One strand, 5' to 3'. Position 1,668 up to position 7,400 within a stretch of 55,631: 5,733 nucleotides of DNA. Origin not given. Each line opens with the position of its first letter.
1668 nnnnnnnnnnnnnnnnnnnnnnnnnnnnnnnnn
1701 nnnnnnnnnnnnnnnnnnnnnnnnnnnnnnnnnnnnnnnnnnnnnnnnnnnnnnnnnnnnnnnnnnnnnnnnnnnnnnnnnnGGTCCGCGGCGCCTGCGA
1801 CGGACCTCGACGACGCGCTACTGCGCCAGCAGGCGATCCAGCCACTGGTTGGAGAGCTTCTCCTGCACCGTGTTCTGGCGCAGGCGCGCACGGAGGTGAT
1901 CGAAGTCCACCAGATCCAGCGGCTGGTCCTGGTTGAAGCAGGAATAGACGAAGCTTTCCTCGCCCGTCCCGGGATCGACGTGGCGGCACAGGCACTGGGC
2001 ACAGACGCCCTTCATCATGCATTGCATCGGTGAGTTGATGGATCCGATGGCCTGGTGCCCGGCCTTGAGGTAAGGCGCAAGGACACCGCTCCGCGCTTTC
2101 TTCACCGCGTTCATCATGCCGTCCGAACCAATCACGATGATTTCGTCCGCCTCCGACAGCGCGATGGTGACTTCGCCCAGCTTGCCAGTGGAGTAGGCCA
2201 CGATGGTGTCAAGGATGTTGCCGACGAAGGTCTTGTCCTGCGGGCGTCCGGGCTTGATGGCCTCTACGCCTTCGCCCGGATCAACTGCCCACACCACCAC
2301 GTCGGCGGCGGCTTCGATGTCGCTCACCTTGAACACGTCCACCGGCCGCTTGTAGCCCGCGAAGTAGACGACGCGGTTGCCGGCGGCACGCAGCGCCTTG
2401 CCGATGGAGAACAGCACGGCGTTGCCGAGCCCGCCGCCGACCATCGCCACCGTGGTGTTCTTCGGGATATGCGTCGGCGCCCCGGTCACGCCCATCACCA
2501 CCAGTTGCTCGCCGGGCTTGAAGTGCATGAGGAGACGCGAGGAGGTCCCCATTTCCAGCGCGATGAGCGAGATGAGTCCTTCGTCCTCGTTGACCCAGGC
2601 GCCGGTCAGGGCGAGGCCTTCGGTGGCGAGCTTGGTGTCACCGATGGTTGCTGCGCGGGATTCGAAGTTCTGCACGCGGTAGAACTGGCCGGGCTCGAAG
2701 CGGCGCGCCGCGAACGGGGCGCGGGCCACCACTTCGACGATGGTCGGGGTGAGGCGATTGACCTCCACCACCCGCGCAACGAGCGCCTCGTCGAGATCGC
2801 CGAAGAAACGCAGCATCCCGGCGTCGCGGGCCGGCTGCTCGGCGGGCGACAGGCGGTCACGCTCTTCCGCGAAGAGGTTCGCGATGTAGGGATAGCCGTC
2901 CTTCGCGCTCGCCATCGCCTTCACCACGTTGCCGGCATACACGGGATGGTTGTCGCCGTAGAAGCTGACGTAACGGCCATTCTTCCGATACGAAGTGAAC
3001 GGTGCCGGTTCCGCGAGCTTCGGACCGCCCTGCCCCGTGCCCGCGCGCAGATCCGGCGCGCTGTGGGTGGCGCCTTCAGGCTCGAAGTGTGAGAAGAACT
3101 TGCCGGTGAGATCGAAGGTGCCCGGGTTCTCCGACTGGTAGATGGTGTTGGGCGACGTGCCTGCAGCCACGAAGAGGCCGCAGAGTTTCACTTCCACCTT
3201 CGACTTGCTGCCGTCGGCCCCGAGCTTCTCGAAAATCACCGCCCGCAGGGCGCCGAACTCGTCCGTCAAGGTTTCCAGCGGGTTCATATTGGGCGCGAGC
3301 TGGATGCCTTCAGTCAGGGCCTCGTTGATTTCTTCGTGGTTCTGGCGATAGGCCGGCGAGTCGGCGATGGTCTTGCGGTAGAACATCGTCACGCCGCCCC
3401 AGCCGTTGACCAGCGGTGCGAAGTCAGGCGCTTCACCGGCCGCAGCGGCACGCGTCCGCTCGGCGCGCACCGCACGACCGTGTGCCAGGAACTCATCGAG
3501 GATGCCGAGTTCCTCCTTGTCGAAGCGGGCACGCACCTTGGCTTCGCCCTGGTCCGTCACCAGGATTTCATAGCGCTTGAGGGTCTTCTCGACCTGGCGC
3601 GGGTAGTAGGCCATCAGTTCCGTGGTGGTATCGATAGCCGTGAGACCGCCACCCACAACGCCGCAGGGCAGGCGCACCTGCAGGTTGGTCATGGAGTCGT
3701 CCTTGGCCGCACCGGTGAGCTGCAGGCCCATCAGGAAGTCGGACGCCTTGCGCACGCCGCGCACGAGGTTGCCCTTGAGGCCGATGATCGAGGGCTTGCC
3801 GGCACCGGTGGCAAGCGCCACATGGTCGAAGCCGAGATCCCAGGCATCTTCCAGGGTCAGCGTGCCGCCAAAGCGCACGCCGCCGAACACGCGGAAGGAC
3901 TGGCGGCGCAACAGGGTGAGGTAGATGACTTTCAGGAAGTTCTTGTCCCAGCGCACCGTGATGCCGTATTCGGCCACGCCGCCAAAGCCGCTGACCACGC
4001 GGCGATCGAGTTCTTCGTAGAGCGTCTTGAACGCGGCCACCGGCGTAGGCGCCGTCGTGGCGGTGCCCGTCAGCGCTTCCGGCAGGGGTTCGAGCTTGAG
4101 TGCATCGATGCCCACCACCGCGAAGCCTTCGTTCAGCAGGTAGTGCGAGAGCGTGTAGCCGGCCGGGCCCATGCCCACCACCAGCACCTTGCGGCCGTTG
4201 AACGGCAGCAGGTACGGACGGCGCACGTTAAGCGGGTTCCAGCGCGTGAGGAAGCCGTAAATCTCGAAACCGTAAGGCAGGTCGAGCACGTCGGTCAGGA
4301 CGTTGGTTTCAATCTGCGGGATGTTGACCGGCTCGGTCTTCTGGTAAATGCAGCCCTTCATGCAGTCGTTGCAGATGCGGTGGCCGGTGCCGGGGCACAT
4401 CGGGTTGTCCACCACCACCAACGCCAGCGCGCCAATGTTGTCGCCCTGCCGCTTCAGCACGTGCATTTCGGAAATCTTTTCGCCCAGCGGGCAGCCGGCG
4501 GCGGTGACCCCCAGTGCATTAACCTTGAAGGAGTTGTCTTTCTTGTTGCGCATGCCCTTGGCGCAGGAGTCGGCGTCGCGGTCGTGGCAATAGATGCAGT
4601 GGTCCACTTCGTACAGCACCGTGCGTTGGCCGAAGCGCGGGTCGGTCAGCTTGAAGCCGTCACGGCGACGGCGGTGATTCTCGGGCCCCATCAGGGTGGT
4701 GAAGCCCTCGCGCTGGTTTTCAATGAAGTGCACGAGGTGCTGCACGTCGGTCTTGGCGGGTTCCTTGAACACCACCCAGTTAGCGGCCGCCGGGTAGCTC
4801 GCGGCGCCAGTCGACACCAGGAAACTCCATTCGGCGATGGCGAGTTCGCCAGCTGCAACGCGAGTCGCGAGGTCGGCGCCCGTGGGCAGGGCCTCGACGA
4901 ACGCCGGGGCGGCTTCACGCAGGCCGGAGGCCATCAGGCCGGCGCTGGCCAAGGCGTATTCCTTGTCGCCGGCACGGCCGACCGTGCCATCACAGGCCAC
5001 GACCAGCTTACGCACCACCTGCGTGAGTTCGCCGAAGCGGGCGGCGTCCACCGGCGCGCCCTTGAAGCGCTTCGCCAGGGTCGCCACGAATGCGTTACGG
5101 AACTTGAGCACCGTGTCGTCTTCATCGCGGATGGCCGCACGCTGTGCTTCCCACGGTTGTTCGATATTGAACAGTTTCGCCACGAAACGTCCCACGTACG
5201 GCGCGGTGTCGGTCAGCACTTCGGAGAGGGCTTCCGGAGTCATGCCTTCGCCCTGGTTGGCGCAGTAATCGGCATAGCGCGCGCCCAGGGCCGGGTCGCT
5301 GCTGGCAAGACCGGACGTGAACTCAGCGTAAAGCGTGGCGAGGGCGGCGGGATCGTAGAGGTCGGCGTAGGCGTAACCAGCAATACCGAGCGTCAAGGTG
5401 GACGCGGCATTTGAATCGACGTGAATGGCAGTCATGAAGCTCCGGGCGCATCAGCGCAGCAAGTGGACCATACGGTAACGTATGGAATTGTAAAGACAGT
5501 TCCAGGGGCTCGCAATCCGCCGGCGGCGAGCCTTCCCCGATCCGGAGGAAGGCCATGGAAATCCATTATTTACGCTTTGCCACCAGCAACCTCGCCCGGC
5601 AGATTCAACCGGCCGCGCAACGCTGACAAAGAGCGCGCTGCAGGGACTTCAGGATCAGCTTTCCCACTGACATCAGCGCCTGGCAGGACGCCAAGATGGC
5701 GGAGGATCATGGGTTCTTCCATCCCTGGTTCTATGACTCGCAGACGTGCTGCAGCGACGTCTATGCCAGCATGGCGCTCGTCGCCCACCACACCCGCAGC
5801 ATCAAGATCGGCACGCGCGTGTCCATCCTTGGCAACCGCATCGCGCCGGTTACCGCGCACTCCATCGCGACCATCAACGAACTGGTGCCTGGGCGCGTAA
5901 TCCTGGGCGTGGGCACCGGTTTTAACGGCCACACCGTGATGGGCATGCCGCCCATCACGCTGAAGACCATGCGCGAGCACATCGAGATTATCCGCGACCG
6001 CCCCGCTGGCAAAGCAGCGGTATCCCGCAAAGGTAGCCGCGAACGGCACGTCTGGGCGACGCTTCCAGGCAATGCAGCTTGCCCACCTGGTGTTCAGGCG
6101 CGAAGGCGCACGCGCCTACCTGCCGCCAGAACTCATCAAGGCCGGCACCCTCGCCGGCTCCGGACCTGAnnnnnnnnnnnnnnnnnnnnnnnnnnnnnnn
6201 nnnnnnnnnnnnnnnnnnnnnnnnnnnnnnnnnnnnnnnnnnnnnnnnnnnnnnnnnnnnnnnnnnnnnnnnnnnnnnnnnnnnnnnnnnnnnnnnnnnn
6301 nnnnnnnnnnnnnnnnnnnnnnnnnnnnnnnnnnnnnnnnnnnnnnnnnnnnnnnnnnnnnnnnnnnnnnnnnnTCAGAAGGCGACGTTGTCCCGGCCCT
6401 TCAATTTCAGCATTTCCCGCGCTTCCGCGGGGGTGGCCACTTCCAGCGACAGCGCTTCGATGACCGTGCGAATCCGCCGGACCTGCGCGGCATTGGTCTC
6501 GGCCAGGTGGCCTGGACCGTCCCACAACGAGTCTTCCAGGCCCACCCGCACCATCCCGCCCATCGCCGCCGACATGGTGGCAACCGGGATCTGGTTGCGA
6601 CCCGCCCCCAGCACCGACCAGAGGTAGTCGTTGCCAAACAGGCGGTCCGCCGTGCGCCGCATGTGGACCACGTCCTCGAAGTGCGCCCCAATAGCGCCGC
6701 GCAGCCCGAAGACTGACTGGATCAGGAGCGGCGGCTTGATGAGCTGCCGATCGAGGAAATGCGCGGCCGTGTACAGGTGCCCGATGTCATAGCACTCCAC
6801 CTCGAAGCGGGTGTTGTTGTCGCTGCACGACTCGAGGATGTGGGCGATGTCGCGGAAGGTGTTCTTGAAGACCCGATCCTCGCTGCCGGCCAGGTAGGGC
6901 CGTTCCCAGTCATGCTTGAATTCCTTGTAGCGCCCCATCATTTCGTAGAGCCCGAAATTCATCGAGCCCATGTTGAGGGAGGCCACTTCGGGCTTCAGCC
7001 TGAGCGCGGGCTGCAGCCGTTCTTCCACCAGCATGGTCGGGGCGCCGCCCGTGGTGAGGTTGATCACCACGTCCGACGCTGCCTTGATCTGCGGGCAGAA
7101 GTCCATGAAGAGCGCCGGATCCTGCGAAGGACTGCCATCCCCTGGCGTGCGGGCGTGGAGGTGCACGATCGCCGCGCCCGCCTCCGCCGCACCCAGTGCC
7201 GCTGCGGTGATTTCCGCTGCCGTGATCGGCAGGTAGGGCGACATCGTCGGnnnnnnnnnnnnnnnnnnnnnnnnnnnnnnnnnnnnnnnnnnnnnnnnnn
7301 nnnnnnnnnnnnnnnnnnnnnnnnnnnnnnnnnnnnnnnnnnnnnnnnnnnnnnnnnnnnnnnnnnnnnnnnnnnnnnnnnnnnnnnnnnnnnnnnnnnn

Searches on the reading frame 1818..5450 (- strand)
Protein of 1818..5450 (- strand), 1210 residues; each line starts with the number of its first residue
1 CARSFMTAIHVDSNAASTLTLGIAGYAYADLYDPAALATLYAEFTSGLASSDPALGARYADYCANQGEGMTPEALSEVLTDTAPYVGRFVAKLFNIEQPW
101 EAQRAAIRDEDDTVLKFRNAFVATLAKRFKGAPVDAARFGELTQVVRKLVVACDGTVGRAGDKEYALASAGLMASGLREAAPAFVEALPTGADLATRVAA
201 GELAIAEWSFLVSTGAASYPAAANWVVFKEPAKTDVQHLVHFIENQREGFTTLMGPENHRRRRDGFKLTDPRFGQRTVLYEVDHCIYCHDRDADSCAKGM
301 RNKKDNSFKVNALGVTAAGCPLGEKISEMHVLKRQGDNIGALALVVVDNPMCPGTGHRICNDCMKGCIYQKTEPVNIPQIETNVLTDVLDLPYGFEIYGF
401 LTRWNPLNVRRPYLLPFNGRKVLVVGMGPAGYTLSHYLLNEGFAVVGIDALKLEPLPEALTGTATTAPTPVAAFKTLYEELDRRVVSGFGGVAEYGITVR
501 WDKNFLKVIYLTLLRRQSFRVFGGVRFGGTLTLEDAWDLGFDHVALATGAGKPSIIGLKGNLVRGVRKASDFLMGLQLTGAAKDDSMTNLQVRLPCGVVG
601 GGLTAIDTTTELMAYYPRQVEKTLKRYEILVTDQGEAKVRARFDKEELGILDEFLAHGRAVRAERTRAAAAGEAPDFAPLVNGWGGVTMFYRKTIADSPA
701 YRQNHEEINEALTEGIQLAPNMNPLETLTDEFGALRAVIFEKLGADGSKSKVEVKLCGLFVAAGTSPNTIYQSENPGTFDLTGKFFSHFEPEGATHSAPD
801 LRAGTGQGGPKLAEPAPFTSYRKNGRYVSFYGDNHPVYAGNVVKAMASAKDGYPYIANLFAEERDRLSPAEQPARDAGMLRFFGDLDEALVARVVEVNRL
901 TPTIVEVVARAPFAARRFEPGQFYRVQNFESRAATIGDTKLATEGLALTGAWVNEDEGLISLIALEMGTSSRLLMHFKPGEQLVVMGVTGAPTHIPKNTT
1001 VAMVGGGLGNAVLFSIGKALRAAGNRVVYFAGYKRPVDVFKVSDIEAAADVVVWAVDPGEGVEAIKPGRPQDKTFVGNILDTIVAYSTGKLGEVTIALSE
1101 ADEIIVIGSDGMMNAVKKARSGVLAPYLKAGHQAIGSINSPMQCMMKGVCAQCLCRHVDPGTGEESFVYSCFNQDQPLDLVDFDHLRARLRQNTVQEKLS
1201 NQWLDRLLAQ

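Call 77: search_protein_families(library=pfam, proteins=[window:1818-5450:-], max_evalue=0.00001)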
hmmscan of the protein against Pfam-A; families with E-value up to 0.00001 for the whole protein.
window:1818-5450:- (1210 aa): 1 family
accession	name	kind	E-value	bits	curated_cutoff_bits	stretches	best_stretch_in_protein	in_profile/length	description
PF07992.20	Pyr_redox_2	-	8.5e-08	32.4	26.1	1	421-615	2-164/291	Pyridine nucleotide-disulphide oxidoreductase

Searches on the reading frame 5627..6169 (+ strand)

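Call 77: search_protein_families(library=pfam, proteins=[window:5627-6169:+], max_evalue=0.00001)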
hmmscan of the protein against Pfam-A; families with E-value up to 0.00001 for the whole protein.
window:5627-6169:+ (180 aa): 1 family
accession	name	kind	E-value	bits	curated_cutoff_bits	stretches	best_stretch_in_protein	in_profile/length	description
PF00296.26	Bac_luciferase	-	1.3e-18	67.8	27.9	1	22-124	29-136/314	Luciferase-like monooxygenase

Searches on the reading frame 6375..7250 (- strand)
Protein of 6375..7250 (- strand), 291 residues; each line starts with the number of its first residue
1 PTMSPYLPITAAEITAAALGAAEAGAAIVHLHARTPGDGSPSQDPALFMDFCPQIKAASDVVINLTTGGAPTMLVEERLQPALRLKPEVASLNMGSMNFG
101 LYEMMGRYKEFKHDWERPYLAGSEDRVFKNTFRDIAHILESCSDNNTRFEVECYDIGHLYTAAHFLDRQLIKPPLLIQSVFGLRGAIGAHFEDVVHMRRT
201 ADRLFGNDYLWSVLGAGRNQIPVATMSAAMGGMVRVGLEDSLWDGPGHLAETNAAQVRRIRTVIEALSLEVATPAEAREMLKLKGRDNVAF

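Call 85: search_protein_families(library=ncbifam, proteins=[window:6375-7250:-], max_evalue=0.00001)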
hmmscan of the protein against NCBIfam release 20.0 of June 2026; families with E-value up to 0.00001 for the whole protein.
window:6375-7250:- (291 aa): 4 families
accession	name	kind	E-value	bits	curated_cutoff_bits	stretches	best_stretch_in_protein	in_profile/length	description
NF053538.1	DixhxACActTsKce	equivalog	1e-146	487.9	430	1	1-291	20-310/310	3,5-dioxohexanoate:acetyl-CoA acetone transferase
NF052387.1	Lys_ferment_KCE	equivalog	5.1e-65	219.5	382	2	125-283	113-267/267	3-keto-5-aminohexanoate cleavage enzyme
NF052389.1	Lys_KAL_CLE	exception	3.8e-50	170.9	725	2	4-100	187-281/440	bifunctional 3-aminobutyryl-CoA ammonia lyase/3-keto-5-aminohexanoate cleavage enzyme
NF053568.1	3OXCoAcCUPNH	equivalog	2.2e-42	145.2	350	2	125-284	115-273/274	3-oxoadipate:acetyl-CoA acetyltransferase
